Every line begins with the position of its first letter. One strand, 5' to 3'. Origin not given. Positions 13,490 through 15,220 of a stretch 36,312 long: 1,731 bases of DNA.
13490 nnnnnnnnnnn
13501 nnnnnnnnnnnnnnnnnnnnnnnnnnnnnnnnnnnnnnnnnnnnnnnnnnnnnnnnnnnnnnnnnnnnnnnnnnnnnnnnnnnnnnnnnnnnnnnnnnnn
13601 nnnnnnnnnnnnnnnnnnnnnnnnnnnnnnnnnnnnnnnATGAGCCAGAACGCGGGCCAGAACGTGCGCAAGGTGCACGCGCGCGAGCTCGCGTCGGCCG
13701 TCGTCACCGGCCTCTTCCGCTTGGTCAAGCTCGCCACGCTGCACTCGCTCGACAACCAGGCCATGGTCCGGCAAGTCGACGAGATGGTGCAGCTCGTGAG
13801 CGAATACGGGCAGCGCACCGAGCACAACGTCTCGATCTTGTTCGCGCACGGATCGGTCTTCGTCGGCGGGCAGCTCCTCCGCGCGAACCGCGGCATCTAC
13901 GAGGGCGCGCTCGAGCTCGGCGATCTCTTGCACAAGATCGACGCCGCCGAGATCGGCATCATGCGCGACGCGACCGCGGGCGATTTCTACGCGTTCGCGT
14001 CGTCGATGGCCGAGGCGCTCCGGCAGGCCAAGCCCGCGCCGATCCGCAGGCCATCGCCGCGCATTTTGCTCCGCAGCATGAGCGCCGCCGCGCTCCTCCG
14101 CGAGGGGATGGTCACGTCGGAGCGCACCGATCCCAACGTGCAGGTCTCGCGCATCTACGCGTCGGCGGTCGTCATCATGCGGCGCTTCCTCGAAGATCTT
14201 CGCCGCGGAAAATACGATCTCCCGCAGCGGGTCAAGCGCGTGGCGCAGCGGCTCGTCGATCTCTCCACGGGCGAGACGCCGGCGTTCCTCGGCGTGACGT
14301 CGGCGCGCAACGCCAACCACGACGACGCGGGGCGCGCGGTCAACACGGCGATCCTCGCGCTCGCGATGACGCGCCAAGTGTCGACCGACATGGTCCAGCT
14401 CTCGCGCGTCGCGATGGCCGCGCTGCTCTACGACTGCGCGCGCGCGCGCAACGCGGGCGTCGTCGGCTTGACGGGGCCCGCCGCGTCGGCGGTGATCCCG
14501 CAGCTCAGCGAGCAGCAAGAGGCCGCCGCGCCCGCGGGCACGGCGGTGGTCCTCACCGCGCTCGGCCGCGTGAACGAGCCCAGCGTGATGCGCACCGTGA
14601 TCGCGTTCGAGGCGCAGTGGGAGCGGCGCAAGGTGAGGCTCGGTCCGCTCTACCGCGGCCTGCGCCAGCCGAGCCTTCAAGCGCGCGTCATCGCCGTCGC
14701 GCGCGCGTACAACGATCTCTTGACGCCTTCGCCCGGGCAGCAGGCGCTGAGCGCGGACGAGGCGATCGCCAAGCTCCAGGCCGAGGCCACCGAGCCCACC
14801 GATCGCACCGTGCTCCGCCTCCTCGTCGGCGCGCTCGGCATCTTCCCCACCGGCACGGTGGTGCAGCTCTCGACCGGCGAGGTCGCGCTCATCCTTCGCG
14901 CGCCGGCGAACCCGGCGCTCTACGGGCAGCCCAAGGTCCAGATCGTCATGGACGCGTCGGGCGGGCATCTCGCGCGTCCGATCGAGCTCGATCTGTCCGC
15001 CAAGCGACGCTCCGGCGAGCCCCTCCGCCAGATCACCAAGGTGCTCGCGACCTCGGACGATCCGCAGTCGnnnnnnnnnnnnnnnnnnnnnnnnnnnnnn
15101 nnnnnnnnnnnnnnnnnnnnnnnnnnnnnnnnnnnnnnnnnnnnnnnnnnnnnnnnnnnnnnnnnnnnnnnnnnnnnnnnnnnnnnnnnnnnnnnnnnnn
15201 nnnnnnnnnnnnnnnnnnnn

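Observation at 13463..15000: Degenerate HD-GYP-like region and a module shared between the kinase C-terminal half and the downstream protein N-terminus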

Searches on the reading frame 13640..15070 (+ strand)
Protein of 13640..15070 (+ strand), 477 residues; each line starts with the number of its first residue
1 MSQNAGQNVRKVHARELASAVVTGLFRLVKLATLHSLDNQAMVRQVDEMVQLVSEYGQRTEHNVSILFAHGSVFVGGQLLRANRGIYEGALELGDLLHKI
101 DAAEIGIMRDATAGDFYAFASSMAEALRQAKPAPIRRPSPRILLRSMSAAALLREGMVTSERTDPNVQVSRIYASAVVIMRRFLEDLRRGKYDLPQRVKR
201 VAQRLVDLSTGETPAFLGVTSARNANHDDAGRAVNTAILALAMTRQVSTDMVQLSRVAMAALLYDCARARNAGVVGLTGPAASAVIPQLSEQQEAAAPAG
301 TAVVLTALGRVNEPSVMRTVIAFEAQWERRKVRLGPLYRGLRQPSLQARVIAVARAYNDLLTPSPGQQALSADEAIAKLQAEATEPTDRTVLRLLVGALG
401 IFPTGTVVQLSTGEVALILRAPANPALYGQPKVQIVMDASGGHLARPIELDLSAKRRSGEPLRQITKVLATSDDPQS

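Call 9: find_homologous_proteins(query=window:13640-15058:+)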
Query seq(473 aa) (473 aa): 38 proteins with E <= 0.001 among 8000 candidates.
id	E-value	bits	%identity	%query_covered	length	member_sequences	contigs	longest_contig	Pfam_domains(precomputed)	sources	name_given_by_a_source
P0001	1.3e-213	728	71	100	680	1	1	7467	-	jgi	-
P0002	5.0e-195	666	68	100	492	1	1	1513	-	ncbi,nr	ncbi:MAG TPA: hypothetical protein VHB21_09025, partial [Minicystis sp.]|nr:hypothetical protein [Mi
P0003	1.4e-181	622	71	88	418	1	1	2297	-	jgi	jgi:hypothetical protein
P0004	3.2e-175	601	76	80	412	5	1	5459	-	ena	-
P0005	5.4e-162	558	54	100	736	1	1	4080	-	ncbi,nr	ncbi:MAG: hypothetical protein JNK04_25235, partial [Myxococcales bacterium]|nr:hypothetical protein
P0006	2.3e-159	549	58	96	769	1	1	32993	-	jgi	jgi:hypothetical protein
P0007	5.0e-154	531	77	69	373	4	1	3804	-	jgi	jgi:hypothetical protein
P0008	7.5e-148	511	81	65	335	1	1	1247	-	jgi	jgi:hypothetical protein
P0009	3.2e-130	453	50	96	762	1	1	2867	-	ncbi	ncbi:MAG: hypothetical protein ACOC1F_11350, partial [Myxococcota bacterium]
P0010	1.5e-129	451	49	99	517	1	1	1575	-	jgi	-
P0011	3.0e-129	450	52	93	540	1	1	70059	-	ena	-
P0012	3.4e-128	446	49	99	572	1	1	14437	-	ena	-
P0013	8.9e-128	445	49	99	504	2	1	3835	-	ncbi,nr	ncbi:MAG: Translation initiation factor 2, partial [Myxococcaceae bacterium]|nr:Translation initiati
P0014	6.0e-125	436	48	99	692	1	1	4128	-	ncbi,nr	ncbi:MAG TPA: hypothetical protein VLT33_28970, partial [Labilithrix sp.]|nr:hypothetical protein [L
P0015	9.4e-125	435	52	89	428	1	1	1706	-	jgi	jgi:hypothetical protein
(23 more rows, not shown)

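Call 15: search_solved_structures(query=A2, max_evalue=10, show_alignments=3)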
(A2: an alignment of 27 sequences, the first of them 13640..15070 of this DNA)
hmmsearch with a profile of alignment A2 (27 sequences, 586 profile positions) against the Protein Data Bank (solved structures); distinct sequences matched with E-value up to 10: 4.
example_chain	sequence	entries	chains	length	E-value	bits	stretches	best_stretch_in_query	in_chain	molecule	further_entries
8eov_A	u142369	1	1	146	0.0024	20.4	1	198-234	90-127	C2HR1_4r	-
5z7c_A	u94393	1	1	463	0.24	13.7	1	263-407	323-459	3'3'-cGAMP-specific phosphodiesterase 3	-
4r8z_A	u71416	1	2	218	0.4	13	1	265-401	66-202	Cyclic di-GMP phosphodiesterase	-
9rbz_A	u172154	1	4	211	0.63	12.3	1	350-387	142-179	HD domain/sensory box protein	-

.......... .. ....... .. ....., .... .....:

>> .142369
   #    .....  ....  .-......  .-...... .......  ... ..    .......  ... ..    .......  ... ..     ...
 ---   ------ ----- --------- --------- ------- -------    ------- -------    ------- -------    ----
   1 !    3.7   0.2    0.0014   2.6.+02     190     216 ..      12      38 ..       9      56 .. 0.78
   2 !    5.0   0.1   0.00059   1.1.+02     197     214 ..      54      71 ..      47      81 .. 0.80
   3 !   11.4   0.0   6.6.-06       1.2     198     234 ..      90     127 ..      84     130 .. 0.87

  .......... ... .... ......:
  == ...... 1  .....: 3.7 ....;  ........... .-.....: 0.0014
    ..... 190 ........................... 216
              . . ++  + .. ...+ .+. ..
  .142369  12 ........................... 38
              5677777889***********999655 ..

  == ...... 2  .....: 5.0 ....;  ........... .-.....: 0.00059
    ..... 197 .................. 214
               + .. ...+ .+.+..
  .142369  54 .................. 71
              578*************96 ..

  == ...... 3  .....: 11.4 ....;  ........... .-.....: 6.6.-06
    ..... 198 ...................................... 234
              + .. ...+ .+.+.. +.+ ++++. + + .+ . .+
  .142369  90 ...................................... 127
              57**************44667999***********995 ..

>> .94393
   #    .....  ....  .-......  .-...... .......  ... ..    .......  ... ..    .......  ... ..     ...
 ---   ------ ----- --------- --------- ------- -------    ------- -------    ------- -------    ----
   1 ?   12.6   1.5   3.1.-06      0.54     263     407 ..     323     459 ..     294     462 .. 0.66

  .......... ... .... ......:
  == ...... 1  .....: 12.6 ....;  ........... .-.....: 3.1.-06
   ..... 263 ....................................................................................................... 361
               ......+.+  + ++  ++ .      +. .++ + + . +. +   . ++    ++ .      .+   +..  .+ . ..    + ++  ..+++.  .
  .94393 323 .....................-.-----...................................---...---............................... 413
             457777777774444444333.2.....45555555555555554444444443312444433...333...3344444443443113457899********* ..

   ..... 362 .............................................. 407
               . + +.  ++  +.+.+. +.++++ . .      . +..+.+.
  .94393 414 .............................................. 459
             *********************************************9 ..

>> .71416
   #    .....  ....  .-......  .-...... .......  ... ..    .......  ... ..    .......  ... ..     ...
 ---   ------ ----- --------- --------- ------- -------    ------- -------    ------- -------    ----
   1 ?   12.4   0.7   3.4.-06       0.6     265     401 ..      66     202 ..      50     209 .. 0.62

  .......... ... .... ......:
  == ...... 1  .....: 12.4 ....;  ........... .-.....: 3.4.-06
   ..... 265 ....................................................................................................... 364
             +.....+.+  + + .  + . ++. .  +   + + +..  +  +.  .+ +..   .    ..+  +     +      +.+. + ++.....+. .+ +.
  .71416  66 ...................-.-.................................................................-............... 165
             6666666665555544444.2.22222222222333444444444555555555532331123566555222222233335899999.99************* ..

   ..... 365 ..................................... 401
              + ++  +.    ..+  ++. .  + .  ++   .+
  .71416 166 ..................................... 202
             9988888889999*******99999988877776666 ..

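Call 17: find_related_loci(query=window:13640-15070:+, collection=genome_contigs, flank=6000)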
Query window:13640-15070:+ (477 aa) in genome_contigs; peptide patterns used: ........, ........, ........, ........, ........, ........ (x = any residue, [..] = any of these).
68 stretches matched a pattern; 13 encode a relative of the query (tblastn E <= 1e-3); 13 distinct loci.
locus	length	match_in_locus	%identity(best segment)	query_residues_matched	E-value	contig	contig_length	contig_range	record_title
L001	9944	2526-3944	62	1-474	0e+0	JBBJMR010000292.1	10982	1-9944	MAG: Polyangiaceae bacterium isolate RUP_SRG_27 NODE_14255_length_10982_cov_4.744578, whole genome shotgun sequence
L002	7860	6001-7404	56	1-474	1e-166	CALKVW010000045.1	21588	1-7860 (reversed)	MAG TPA_asm: uncultured Polyangiaceae bacterium isolate SRR1506987_bin.93_CONCOCT_v1.1_MAG genome assembly, contig: ERZ7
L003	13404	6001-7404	56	1-474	2e-165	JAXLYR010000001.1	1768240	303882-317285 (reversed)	MAG: Polyangiaceae bacterium isolate STL-MYX18 C3.57.fa-1, whole genome shotgun sequence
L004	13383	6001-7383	48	1-470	1e-140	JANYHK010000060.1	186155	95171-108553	MAG: Myxococcales bacterium isolate GL140_1_metabinner_44 GL140_1_k141_758319, whole genome shotgun sequence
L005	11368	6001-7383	49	1-470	3e-140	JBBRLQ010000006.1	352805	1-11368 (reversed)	MAG: Polyangiales bacterium isolate La1_maxbin2.053 LA1C_X2.053_k141_3619995L_352805_cov_19.3885, whole genome shotgun s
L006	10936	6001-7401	51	1-470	1e-129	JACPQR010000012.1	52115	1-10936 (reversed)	MAG: Deltaproteobacteria bacterium isolate NC_groundwater_658_Ag_B-0.1um_70_50 B_1_S1_Biohub_coassembly_k141_136583, who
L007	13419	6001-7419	46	4-474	3e-126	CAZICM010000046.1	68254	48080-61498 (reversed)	MAG TPA_asm: uncultured Polyangiaceae bacterium isolate binchicken_co16_258 genome assembly, contig: NODE_689_length_682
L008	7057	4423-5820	46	3-473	3e-121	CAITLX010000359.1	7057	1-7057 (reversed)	MAG: uncultured delta proteobacterium isolate LJ-3-65m_bin-0446 genome assembly, contig: bin-0446:359/965, whole genome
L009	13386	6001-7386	44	1-471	2e-118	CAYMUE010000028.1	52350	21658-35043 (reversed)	MAG TPA_asm: uncultured Polyangiaceae bacterium isolate SRP216815_co1_51 genome assembly, contig: NODE_685_length_52350_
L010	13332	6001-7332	46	1-452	9e-120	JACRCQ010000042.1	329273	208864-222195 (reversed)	MAG: Deltaproteobacteria bacterium isolate NC_groundwater_1650_Pr3_B-0.1um_66_101 SR-2_scaffold_141_1530516, whole genom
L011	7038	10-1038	51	119-470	9e-101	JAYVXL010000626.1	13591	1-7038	MAG: Myxococcales bacterium isolate GL85_DN_concoct_37 GL85_DN_concoct_37_625, whole genome shotgun sequence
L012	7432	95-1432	45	1-450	8e-111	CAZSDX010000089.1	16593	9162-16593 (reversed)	MAG TPA_asm: uncultured Polyangiaceae bacterium isolate SRP290908_co2_191 genome assembly, contig: NODE_4618_length_1659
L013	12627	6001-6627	25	234-469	3e-15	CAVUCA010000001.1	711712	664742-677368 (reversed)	MAG: uncultured Chloroflexia bacterium isolate MFD00905.bin.2.93 genome assembly, contig: contig_19570, whole genome sho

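Call 21: search_protein_families(library=pfam, proteins=[L013:5599-6636:+], max_evalue=10)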
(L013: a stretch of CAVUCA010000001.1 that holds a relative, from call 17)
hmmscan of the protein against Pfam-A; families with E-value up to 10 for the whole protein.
L013:5599-6636:+ (346 aa): 2 families
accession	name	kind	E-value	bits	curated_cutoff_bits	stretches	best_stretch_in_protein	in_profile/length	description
PF13487.12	HD_5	-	1.7e-18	67.4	27.2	1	176-270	77-170/170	HD domain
PF01966.28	HD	-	2.9e-09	37.7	22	1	137-237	8-114/116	HD domain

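Call 22: predict_structure(alignment_id=A2)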
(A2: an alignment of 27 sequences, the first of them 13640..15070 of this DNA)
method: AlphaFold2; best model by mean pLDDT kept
length: 477 residues; sequences in the alignment: 27
mean_pLDDT: 79.6   pTM: 0.62
mean pLDDT of the five models: 79.6, 79.4, 79.0, 78.9, 77.8
residues with pLDDT >= 90: 99; 70-90: 287; 50-70: 66; < 50: 25
segments of 3 or more residues with pLDDT < 50: 1-6, 149-162, 475-477
pLDDT, mean of each block of 10 residues (from residue 1): 47 73 93 88 92 87 85 81 88 90 90 94 88 85 72 41 64 82 83 77 83 58 64 88 90 88 85 67 59 77 77 77 80 58 82 90 78 87 85 86 88 91 78 91 87 80 86 50
secondary structure, 60 per line:
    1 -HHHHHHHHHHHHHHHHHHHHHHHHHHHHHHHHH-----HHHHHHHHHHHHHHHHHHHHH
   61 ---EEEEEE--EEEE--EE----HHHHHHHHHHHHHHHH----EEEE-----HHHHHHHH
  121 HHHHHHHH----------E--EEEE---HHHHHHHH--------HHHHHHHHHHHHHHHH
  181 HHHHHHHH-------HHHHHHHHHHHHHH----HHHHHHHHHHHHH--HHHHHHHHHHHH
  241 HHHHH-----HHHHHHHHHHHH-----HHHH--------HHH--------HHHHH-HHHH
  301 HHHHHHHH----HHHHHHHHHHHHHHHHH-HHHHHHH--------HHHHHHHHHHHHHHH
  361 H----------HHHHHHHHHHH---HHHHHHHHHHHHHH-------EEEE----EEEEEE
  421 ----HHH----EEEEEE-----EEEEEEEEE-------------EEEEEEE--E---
elements in order: H2-34 H40-60 E64-69 E72-75 H84-99 E104-107 H113-128 E142-145 H149-156 H165-188 H196-209 H214-226 H229-245 H251-262 H268-271 H291-295 H297-308 H313-329 H331-337 H346-361 H372-382 H386-399 E407-410 E415-420 E432-437 E443-451 E465-471

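Call 24: fold_search(model_id=the predicted structure, library=pdb)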
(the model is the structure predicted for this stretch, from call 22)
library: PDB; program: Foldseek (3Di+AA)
matches with E <= 10: 419; with E <= 0.001: 0
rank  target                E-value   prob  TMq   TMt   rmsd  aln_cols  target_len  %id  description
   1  4mcw_A                3.5e-03  1.00  0.29  0.37  15.3       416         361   12  Crystal structure of a HD-GYP domain (a cyclic-di-GMP phosphodiesterase) containing a tri-nuclear metal centre (released 2014-02-19)
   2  4mcw_B                4.2e-03  1.00  0.29  0.37  15.7       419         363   10  Crystal structure of a HD-GYP domain (a cyclic-di-GMP phosphodiesterase) containing a tri-nuclear metal centre (released 2014-02-19)
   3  4r8z_B                4.7e-02  1.00  0.25  0.50   9.6       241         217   17  Crystal Structure of PA4781 HD-GYP domain from Pseudomonas aeruginosa at 2.2A resolution showing a bi-metallic Ni ion  (released 2015-03-04)
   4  9dze_A                5.1e-02  0.38  0.14  0.17  16.4       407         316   13  Computationally Designed Bifaceted Protein Nanomaterial pD5-14 (released 2024-10-30)
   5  4r8z_A                6.6e-02  1.00  0.26  0.51   8.2       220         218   18  Crystal Structure of PA4781 HD-GYP domain from Pseudomonas aeruginosa at 2.2A resolution showing a bi-metallic Ni ion  (released 2015-03-04)
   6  5z7c                  6.6e-02  0.77  0.24  0.27  19.9       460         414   15  crystal structure of cyclic GMP-AMP specifc phosphodiesterases in V.cholerae (V-cGAP3) (released 2019-01-02)
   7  9rc0                  1.4e-01  1.00  0.26  0.40   7.2       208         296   16  DvhD, PAS/HD-GYP domains (released 2026-03-04)
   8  4rv1_D                1.7e-01  0.28  0.18  0.20  17.4       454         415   12  Crystal Structure of Engineered Protein. Northeast Structural Genomics Consortium (NESG) Target OR497. (released 2014-12-10)
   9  7xyt_C                2.2e-01  0.14  0.11  0.17  15.5       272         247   13  Crystal structure of ZER1 bound to AFLH degron (released 2022-12-28)
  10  6s9o_A                2.8e-01  0.11  0.12  0.14  19.4       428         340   14  Designed Armadillo Repeat protein internal Lock1 fused to target peptide KRKRKLKFKR (released 2020-02-19)
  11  8v3b_a                4.3e-01  0.14  0.15  0.16  21.1       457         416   13  Computational Designed Nanocage O43_129_+4 (released 2024-03-13)
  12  8e2h                  4.5e-01  0.09  0.12  0.09  21.8       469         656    9  Cryo-EM structure of C-terminal arm of BIRC6 (from local refinement 4) (released 2023-02-15)
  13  8fni_9                4.9e-01  0.08  0.12  0.08  22.0       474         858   12  Cryo-EM structure of RNase-treated RESC-B in trypanosomal RNA editing (released 2023-07-19)
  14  5a7d_Q                5.3e-01  0.09  0.10  0.14  21.3       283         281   12  Tetrameric assembly of LGN with Inscuteable (released 2016-08-03)
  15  8edn                  5.3e-01  0.08  0.12  0.11  22.5       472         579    9  Cryo-EM structure of the full-length human NF1 dimer (released 2023-09-20)
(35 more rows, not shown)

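Call 25: search_protein_representatives(alignment_id=A2)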
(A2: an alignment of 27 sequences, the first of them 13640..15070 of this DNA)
Query: 27 sequences, 586 profile positions. Proteins with E-value up to 0.001 (for the whole library): 8370; up to 1e-10: 2698; up to 1e-30: 529. The best 150 are listed.
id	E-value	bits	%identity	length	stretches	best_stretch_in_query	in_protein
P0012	1.0e-242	824.0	-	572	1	1-548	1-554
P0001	1.3e-239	813.7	-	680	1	4-576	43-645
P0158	2.6e-235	799.6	-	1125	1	1-558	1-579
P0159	4.6e-235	798.7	-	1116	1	1-558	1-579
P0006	7.3e-235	798.1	-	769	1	1-572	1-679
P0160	1.8e-231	786.8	-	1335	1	1-554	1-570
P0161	1.4e-228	777.3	-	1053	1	1-573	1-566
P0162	1.1e-226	771.1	-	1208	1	1-552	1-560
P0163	3.2e-225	766.2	-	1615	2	4-567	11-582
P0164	4.1e-223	759.3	-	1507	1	1-558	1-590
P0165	2.8e-222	756.5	-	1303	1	1-562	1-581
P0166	1.7e-220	750.7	-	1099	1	1-562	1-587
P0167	1.2e-219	747.8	-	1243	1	3-571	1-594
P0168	7.3e-219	745.2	-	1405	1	1-557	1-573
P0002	8.6e-219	745.0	-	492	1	4-476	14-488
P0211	5.9e-143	494.6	-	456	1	19-443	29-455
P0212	8.7e-142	490.7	-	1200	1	21-573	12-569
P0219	6.3e-137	474.7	-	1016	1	10-537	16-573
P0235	5.1e-128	445.3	-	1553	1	6-475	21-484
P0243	1.1e-124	434.2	-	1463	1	26-537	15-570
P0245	1.3e-124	434.0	-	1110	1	21-537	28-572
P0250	9.0e-124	431.2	-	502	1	24-474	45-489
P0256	7.5e-122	424.9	-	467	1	11-475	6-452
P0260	9.0e-121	421.3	-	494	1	15-475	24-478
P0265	4.8e-120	418.9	-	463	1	11-474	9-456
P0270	3.2e-118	412.9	-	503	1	25-457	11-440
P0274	7.7e-117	408.4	-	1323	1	26-506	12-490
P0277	5.5e-116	405.5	-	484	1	19-474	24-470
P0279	2.6e-115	403.3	-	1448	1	26-518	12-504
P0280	6.3e-115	402.0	-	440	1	28-473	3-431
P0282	8.7e-115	401.6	-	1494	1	26-512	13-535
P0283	1.2e-114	401.1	-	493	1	26-475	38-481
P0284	3.4e-114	399.6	-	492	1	23-477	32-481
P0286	9.8e-113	394.8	-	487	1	24-475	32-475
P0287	1.1e-112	394.6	-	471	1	17-475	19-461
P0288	4.9e-112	392.5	-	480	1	14-472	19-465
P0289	6.2e-112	392.1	-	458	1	15-472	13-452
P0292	7.4e-111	388.6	-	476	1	1-475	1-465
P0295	3.2e-109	383.2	-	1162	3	21-283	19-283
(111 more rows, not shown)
